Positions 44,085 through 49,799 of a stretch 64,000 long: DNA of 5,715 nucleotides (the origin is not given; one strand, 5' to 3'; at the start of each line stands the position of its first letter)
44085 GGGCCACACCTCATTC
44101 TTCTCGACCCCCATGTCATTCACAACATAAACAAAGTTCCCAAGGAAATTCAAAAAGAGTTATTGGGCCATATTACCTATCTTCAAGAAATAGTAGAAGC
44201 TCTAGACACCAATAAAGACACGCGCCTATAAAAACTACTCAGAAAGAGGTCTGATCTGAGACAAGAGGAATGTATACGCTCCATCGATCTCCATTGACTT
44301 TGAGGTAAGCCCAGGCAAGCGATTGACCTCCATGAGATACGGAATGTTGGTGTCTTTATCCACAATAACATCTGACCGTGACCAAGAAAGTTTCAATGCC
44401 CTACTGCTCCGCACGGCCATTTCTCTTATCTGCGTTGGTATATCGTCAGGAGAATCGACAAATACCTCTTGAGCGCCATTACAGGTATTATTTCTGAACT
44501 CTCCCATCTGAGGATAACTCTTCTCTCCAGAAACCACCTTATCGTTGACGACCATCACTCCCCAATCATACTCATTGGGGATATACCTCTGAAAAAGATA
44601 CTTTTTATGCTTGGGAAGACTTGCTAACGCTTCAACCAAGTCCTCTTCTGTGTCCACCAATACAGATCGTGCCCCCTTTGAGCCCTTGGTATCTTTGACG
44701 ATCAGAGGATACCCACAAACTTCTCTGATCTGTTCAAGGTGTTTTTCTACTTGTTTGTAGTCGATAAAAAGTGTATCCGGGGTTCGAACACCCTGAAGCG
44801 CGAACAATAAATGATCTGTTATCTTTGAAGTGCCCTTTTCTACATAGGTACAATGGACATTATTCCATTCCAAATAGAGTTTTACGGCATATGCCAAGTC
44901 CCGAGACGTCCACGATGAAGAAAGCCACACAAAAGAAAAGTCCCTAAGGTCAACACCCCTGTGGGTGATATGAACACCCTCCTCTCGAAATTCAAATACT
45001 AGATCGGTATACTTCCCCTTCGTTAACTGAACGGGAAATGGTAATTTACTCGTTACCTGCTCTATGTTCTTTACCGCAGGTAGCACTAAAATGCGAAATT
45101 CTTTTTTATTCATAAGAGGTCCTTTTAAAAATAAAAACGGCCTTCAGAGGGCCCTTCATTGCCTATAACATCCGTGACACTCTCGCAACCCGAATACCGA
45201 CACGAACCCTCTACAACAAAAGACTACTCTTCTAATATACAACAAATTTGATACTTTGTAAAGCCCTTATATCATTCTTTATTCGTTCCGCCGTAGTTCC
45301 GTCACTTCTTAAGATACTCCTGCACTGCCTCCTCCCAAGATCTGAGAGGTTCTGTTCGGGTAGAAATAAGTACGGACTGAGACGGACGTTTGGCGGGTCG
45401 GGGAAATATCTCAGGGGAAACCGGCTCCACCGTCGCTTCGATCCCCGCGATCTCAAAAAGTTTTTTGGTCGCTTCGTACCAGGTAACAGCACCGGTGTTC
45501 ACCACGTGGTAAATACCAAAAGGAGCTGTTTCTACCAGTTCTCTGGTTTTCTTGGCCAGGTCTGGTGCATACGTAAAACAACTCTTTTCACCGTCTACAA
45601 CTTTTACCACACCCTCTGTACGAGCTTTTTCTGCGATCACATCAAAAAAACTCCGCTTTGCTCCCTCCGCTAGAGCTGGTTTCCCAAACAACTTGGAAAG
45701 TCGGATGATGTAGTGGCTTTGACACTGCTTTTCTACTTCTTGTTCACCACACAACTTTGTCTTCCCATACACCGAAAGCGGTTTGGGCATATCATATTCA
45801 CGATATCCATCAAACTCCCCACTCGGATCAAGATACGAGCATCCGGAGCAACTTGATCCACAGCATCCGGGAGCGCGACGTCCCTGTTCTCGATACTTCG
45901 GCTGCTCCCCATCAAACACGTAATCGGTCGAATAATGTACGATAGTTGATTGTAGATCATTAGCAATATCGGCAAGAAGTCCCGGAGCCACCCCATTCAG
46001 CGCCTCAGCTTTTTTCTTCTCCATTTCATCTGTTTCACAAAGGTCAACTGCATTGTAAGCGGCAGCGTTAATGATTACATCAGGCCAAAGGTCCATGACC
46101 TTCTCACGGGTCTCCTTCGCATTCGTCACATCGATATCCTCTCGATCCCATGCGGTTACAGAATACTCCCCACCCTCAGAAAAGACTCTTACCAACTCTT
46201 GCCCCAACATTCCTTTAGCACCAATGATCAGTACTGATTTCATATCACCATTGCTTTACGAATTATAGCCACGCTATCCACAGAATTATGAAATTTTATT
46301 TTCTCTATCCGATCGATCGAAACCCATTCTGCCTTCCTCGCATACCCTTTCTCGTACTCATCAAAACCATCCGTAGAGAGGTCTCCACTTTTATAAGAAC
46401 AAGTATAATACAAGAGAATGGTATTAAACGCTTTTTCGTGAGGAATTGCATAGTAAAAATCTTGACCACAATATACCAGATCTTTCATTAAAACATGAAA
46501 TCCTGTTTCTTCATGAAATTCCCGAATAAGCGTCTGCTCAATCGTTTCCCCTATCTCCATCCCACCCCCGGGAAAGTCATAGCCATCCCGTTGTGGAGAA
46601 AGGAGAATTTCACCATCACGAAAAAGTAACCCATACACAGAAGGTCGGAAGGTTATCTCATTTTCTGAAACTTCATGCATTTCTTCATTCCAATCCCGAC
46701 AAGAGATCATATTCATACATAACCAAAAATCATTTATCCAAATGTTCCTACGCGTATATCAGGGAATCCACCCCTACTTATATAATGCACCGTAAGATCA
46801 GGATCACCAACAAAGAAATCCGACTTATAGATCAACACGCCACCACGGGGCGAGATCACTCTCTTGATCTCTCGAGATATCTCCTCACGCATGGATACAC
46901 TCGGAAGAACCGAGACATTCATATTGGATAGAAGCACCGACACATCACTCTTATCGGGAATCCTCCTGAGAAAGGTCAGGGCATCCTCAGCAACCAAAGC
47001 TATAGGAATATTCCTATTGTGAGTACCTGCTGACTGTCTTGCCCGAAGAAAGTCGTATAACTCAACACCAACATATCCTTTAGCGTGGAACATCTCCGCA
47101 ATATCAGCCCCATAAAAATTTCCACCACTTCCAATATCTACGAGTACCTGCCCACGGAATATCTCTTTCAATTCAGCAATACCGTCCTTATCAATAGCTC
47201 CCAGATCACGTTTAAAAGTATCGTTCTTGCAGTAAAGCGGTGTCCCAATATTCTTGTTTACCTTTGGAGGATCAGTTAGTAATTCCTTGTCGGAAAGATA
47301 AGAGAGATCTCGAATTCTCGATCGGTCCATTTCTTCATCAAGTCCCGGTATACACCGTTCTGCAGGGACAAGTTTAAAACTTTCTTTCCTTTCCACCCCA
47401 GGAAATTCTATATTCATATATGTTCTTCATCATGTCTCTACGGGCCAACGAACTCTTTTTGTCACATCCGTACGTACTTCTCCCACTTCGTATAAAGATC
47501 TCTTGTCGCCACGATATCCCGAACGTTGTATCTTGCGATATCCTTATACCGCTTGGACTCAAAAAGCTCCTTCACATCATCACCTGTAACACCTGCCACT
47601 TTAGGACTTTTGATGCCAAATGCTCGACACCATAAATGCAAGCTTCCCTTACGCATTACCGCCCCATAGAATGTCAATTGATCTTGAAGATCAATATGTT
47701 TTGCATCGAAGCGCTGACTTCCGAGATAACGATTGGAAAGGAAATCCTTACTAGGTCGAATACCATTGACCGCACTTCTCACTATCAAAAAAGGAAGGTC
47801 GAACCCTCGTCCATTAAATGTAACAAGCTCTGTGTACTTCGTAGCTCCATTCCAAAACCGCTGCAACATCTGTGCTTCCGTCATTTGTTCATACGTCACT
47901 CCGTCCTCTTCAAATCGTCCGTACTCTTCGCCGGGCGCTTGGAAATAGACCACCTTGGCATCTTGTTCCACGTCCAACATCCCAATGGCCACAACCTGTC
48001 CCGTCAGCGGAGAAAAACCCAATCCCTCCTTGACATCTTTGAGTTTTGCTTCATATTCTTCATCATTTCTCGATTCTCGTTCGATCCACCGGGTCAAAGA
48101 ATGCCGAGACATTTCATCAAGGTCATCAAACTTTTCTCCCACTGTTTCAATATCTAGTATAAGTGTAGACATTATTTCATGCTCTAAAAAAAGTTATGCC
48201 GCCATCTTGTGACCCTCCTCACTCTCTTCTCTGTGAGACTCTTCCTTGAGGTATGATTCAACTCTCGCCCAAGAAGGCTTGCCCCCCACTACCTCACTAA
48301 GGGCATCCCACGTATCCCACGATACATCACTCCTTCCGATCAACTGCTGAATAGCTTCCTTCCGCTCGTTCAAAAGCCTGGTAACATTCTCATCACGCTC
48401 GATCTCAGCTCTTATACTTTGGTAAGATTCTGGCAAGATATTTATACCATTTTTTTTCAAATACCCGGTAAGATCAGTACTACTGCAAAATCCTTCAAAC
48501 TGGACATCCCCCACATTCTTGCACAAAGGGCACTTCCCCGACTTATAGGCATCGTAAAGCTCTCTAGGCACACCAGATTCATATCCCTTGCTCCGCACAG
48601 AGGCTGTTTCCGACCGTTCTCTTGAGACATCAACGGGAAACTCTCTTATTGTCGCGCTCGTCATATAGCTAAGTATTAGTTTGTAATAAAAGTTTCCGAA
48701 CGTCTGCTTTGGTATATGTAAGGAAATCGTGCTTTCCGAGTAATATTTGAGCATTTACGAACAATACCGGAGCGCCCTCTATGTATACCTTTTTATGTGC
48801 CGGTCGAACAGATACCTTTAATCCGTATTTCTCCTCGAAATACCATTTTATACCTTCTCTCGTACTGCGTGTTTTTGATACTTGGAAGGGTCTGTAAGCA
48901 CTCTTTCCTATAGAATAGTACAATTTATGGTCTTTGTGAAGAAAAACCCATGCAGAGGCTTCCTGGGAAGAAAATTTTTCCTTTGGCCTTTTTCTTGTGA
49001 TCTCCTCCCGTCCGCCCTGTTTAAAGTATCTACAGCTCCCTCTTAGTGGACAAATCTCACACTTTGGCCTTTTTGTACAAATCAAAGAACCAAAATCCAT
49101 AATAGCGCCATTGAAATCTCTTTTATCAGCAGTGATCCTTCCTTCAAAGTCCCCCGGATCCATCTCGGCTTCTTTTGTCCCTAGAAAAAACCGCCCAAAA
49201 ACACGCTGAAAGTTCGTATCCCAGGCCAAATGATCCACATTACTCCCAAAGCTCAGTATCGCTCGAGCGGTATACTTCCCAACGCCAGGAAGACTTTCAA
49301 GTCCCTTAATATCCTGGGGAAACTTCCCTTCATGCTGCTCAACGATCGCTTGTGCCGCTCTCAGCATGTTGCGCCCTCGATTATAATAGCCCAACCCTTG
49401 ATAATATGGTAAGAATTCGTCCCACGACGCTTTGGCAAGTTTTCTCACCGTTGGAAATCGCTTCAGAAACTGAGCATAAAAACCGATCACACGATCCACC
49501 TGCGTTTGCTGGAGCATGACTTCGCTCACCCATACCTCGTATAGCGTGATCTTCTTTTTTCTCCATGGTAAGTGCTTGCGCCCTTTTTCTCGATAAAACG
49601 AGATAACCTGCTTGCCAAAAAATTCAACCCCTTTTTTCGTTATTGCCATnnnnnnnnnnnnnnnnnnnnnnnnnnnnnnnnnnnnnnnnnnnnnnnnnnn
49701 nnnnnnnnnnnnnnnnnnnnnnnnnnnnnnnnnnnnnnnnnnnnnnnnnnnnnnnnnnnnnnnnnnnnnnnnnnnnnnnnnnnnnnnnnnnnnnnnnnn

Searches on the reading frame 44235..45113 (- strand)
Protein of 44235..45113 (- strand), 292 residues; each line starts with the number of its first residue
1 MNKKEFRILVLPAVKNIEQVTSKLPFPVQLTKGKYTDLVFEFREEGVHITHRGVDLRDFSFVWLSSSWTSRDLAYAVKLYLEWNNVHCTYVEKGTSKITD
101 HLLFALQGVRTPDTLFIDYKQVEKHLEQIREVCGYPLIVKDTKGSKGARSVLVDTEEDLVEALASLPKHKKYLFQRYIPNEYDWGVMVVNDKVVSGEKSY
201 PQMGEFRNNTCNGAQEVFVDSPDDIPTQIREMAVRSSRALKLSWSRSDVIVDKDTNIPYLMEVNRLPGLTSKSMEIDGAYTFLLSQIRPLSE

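Call 98: search_protein_families(library=pfam, proteins=[window:44235-45113:-], max_evalue=0.00001)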
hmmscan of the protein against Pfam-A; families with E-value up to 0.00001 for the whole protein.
window:44235-45113:- (292 aa): 2 families
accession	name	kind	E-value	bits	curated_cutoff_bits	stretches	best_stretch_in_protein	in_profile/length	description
PF08443.16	RimK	-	2e-21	76.9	21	1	97-276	4-176/188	RimK-like ATP-grasp domain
PF07478.18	Dala_Dala_lig_C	-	7.7e-12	45.6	24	1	121-274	19-183/204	D-ala D-ala ligase C-terminus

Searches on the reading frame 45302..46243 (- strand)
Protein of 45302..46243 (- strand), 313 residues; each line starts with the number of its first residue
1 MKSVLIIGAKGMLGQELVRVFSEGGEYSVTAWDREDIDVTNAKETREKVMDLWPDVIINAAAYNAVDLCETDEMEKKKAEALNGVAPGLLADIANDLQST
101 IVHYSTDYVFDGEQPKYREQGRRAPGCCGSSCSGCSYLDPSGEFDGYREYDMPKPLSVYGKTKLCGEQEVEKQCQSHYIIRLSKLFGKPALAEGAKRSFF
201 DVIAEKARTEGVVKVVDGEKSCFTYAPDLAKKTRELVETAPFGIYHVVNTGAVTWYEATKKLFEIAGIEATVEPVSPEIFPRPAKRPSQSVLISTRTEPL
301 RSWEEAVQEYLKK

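Call 98: search_protein_families(library=pfam, proteins=[window:45302-46243:-], max_evalue=0.00001)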
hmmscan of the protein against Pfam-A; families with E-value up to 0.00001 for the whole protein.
window:45302-46243:- (313 aa): 2 families
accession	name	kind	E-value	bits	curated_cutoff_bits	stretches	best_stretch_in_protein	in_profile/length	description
PF04321.23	RmlD_sub_bind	-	5.3e-69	232.9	27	2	145-312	111-283/287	RmlD substrate binding domain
PF01370.27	Epimerase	-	6.2e-16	59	20.9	1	4-232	1-220/240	NAD dependent epimerase/dehydratase family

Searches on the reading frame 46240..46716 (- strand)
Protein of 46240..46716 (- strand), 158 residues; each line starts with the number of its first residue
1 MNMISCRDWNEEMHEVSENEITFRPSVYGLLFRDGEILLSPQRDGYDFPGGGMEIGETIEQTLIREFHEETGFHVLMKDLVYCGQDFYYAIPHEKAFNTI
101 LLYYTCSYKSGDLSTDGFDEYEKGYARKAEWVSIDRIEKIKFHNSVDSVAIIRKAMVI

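Call 98: search_protein_families(library=pfam, proteins=[window:46240-46716:-], max_evalue=0.00001)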
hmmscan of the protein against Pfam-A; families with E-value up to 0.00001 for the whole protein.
window:46240-46716:- (158 aa): 1 family
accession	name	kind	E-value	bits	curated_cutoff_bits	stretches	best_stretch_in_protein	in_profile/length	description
PF00293.34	NUDIX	-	2.2e-15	57.3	21.1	1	23-142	2-123/134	NUDIX domain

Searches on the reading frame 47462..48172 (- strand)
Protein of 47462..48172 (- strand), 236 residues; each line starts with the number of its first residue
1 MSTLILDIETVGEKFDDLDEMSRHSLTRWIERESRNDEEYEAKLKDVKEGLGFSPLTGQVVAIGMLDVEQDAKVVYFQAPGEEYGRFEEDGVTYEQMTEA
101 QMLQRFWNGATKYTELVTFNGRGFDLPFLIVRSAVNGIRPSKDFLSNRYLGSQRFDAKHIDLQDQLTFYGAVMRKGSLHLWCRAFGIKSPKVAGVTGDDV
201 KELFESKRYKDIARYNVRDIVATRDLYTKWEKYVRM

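Call 98: search_protein_families(library=pfam, proteins=[window:47462-48172:-], max_evalue=0.00001)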
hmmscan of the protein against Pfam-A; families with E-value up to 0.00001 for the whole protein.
window:47462-48172:- (236 aa): 2 families
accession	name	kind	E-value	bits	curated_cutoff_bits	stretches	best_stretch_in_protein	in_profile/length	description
PF10108.15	DNA_pol_B_exo2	-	2.7e-24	86.5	24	1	85-232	23-175/213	Predicted 3'-5' exonuclease related to the exonuclease domain of PolB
PF13482.12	RNase_H_2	-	5.3e-12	46.4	22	1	49-230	6-164/165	RNase_H superfamily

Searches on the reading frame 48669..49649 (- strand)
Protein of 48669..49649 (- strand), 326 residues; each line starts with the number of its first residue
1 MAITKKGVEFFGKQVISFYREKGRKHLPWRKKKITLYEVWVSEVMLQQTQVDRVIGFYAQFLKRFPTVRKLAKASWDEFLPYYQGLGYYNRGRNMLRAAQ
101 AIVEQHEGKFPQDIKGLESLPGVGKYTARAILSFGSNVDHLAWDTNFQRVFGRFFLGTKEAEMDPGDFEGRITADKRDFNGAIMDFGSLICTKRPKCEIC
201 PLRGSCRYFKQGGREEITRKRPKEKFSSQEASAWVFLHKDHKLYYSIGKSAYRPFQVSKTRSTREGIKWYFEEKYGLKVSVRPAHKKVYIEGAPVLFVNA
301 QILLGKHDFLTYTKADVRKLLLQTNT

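Call 98: search_protein_families(library=pfam, proteins=[window:48669-49649:-], max_evalue=0.00001)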
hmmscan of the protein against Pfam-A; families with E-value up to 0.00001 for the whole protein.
window:48669-49649:- (326 aa): 2 families
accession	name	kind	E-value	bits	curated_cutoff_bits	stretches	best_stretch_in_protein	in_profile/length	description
PF00730.31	HhH-GPD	-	5.3e-13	49.7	26.2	1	41-159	1-91/108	HhH-GPD superfamily base excision DNA repair protein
PF00633.29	HHH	-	5.4e-09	35.9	24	1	106-134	2-30/30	Helix-hairpin-helix motif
